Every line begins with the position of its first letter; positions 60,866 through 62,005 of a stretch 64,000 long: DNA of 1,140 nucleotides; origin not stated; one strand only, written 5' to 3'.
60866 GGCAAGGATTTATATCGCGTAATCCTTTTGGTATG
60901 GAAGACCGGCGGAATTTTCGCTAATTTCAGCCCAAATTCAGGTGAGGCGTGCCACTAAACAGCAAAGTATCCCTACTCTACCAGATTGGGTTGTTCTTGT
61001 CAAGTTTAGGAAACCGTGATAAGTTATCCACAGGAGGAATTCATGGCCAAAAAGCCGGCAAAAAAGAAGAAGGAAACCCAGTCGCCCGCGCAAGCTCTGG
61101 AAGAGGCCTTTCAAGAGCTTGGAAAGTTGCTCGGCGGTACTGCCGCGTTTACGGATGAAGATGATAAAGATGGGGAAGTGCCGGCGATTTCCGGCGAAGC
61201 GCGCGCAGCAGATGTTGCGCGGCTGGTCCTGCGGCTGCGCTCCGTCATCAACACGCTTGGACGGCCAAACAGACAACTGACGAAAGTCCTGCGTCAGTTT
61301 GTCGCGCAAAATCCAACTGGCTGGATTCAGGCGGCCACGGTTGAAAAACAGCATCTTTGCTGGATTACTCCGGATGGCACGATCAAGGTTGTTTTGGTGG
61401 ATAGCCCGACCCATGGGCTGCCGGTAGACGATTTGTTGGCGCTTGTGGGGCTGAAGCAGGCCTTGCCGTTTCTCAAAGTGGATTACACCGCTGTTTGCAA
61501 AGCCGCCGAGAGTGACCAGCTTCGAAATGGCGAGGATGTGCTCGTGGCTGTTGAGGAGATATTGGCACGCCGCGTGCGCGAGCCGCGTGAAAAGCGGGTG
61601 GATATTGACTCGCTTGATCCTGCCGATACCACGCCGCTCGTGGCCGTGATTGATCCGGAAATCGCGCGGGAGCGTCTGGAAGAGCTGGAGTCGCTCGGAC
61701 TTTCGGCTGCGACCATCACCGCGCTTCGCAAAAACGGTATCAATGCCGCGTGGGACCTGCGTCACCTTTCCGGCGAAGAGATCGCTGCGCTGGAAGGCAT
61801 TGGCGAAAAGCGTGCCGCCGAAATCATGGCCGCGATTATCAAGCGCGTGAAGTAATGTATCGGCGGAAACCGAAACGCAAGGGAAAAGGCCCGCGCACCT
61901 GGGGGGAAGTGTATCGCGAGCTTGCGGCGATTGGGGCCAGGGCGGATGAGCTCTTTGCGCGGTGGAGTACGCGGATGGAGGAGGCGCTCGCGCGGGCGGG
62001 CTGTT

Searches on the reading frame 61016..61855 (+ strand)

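Call 83: search_protein_families(library=pfam, proteins=[window:61016-61855:+], max_evalue=0.0001)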
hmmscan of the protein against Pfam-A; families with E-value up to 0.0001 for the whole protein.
window:61016-61855:+ (279 aa): 1 family
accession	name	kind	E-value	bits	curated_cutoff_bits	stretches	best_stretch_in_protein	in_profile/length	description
PF03118.21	RNA_pol_A_CTD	-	4.5e-05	23.5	23.8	1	219-273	10-64/67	Bacterial RNA polymerase, alpha chain C terminal domain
